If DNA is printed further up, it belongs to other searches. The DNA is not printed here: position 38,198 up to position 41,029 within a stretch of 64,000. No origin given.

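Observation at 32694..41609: Glycyl-radical-enzyme operon of unassigned function, with two flavoproteins, an exported glycerophosphodiesterase and an atypical MFS carrier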

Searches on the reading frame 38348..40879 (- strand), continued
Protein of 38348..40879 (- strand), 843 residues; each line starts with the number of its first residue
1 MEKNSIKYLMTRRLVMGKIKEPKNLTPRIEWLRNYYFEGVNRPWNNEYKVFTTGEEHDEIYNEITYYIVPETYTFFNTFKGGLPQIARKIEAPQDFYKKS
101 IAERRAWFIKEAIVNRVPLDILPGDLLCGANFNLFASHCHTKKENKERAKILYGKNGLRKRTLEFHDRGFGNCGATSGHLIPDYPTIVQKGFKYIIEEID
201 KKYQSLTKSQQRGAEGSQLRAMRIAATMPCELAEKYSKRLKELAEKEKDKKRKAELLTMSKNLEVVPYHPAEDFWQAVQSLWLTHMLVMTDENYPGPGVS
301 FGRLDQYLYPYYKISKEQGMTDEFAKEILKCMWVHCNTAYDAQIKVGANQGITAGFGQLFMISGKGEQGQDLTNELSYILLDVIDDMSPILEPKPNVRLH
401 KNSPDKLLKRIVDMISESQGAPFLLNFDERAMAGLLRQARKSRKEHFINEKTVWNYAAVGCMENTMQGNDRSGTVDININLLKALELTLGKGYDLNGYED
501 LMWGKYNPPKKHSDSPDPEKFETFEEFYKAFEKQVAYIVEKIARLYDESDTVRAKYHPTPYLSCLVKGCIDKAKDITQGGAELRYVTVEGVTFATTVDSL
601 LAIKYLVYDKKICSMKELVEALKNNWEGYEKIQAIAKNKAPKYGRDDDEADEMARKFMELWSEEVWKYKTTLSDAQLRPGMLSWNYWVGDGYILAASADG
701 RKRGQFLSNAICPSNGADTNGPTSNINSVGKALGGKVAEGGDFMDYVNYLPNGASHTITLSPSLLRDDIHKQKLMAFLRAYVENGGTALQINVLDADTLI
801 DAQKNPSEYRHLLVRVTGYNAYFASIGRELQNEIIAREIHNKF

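Call 26: find_encoding_contigs(protein=P0115, flank=8000, max_places=2)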
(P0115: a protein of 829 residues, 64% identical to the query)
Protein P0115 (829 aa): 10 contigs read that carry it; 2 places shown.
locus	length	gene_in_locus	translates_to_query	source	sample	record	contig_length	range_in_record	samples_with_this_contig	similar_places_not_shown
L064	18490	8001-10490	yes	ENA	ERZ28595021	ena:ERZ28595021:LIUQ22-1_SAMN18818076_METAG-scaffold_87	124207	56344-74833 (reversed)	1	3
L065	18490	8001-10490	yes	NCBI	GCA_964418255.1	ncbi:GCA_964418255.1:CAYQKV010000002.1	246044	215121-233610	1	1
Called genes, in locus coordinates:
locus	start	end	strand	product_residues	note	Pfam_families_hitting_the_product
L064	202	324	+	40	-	-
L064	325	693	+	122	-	PF00416:Ribosomal_S13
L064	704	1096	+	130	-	PF00411:Ribosomal_S11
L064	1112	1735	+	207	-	PF00163:Ribosomal_S4, PF01479:S4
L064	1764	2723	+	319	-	PF01193:RNA_pol_L, PF01000:RNA_pol_A_bac, PF03118:RNA_pol_A_CTD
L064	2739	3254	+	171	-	PF01196:Ribosomal_L17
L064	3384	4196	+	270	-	PF14808:TMEM164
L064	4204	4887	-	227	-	PF00561:Abhydrolase_1, PF12146:Hydrolase_4, PF12697:Abhydrolase_6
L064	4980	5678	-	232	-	PF04239:DUF421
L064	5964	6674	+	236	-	PF12682:Flavodoxin_4, PF12724:Flavodoxin_5 (faint)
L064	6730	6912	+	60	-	-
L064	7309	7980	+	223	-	PF00392:GntR, PF07840:FadR_C, PF07729:FCD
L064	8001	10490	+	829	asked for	PF02901:PFL-like, PF01228:Gly_radical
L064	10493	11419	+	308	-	PF04055:Radical_SAM, PF13353:Fer4_12, PF00037:Fer4 (weak), PF13237:Fer4_10 (weak), PF14697:Fer4_21, PF12838:Fer4_7, PF13187:Fer4_9, PF00037:Fer4, +6 more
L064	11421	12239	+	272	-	PF01243:PNPOx_N (faint)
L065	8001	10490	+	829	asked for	PF02901:PFL-like, PF01228:Gly_radical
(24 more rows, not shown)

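Call 30: search_solved_structures(query=P0001, max_evalue=1e-80, show_alignments=2)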
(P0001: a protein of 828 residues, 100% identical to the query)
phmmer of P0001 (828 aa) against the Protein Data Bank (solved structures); distinct sequences matched with E-value up to 1e-80: 13.
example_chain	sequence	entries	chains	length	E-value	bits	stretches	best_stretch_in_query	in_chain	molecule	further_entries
6vxc_A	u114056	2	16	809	3.2e-100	340.1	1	163-822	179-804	Trans-4-hydroxy-L-proline dehydratase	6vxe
1r8w_A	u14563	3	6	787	1.8e-94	321.1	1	162-825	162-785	glycerol dehydratase | B12-independent glycerol dehydratase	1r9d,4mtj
2f3o_A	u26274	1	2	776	1.9e-91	311.1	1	163-822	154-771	pyruvate formate-lyase 2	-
9f3w_A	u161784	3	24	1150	3.1e-86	293.8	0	210-828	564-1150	Choline trimethylamine-lyase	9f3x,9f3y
6lon_B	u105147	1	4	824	3.3e-84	287.1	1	164-825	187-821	PFL2/glycerol dehydratase family glycyl radical enzyme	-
5fay_A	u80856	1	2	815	1.1e-81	278.9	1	175-824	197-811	Choline trimethylamine-lyase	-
9ht9_A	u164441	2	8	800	1.1e-81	278.9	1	176-824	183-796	Choline trimethylamine-lyase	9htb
9r0v_A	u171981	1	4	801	1.1e-81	278.9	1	176-824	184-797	Choline trimethylamine-lyase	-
6vue_A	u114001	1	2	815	1.1e-81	278.8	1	176-824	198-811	Choline trimethylamine-lyase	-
5fau_A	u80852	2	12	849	1.3e-81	278.6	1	215-824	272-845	Choline trimethylamine-lyase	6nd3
5fav_A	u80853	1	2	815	2.8e-81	277.4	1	176-824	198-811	Choline trimethylamine-lyase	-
5faw_A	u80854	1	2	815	3.7e-81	277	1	176-824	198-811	Choline trimethylamine-lyase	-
5kdp_A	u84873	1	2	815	7e-81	276.1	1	176-824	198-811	Choline trimethylamine-lyase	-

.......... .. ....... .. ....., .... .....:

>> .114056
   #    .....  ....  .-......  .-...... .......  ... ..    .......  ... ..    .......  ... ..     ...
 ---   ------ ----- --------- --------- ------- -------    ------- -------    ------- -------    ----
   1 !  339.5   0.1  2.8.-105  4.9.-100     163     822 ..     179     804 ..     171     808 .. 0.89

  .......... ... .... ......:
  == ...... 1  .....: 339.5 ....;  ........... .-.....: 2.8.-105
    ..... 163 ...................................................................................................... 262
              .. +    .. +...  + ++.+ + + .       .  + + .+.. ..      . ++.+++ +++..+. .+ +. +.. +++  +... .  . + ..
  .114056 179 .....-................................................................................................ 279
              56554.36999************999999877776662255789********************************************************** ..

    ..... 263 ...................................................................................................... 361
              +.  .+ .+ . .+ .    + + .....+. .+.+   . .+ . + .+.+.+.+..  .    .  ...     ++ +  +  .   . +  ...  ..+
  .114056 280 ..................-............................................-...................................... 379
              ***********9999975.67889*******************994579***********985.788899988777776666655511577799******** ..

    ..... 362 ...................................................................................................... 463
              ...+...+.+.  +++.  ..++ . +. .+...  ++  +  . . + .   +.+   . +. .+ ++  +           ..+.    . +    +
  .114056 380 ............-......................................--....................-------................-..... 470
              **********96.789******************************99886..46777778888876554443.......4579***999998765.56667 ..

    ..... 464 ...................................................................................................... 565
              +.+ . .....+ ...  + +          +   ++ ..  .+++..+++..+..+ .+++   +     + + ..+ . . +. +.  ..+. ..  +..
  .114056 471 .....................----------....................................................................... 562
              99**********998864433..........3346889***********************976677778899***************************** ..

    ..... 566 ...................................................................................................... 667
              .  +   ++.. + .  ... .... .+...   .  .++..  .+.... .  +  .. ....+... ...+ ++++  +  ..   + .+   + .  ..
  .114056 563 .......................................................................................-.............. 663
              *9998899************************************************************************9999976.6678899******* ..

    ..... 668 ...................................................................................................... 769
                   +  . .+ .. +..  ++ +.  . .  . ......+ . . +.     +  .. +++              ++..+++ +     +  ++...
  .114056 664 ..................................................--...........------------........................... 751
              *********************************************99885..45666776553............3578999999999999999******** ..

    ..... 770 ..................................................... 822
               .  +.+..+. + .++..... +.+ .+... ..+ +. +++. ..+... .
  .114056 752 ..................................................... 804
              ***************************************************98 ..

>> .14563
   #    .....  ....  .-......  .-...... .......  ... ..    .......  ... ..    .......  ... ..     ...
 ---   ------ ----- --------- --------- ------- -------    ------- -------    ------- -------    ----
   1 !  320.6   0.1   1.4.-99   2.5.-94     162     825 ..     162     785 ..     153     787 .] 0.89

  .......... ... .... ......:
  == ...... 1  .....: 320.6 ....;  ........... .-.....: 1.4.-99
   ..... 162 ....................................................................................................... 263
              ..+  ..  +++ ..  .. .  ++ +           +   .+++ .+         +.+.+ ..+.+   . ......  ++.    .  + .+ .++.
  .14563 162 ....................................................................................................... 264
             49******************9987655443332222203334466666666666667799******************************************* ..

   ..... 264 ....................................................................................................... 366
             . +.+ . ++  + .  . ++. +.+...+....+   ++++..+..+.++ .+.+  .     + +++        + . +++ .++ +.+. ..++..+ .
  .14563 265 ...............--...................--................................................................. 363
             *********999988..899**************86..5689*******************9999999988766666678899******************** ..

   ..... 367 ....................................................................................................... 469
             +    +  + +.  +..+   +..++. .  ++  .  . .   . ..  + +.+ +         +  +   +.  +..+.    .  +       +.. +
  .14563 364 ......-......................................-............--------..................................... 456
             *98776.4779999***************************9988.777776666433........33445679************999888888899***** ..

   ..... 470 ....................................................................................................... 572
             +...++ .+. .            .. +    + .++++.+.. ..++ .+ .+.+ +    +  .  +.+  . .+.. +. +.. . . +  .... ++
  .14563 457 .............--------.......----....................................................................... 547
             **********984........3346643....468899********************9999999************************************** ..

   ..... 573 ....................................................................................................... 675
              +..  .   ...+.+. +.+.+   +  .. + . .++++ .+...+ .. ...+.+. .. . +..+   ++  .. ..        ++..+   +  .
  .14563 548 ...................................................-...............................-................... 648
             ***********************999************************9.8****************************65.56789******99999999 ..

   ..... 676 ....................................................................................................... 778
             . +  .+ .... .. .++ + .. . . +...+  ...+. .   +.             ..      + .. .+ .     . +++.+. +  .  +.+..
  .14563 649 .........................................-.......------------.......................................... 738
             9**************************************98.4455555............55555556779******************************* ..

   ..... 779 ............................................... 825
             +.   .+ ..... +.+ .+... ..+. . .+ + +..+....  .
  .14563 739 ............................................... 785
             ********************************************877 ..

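Call 52: search_protein_families(library=ncbifam, proteins=[L054:17854-19383:-, L054:5385-6050:-], max_evalue=1e-10)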
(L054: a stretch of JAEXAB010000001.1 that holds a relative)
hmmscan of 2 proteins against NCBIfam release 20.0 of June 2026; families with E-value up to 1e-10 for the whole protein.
L054:17854-19383:- (509 aa): 10 families
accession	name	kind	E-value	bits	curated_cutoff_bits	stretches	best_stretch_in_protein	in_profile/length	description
TIGR01312.1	XylB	equivalog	1.3e-73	248.2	380.25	1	7-493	3-480/481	xylulokinase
TIGR01314.1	gntK_FGGY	equivalog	9.8e-48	162.9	648.55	1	5-486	3-484/505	gluconokinase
NF008187.0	PRK10939.1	equivalog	3.3e-42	144.8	528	1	4-494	6-501/521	autoinducer-2 kinase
TIGR01311.1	glycerol_kin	equivalog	2.5e-40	138.2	590.35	1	3-479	2-478/496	glycerol kinase GlpK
NF011601.0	PRK15027.1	equivalog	4.5e-36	124.3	912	1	6-499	4-482/484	xylulokinase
TIGR02628.1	fuculo_kin_coli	equivalog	9.1e-36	123.8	470.9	1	3-474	2-465/465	L-fuculokinase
NF000756.0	PRK00047.1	subfamily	3e-32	111.6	498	1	4-479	7-479/502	glycerol kinase GlpK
TIGR01315.1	5C_CHO_kinase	subfamily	4.2e-25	88.4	408.7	1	6-273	4-287/541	FGGY family pentulose kinase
NF003154.0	PRK04123.1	equivalog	7.1e-23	81.1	428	1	4-491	6-532/554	ribulokinase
TIGR01234.1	L-ribulokinase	equivalog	9.2e-17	61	583.25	1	137-487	160-522/536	ribulokinase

L054:5385-6050:- (221 aa): 1 family
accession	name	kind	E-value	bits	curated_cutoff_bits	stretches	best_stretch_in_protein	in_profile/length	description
NF006753.0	PRK09273.1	equivalog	4.9e-68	228.6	137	1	9-212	1-206/211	hypothetical protein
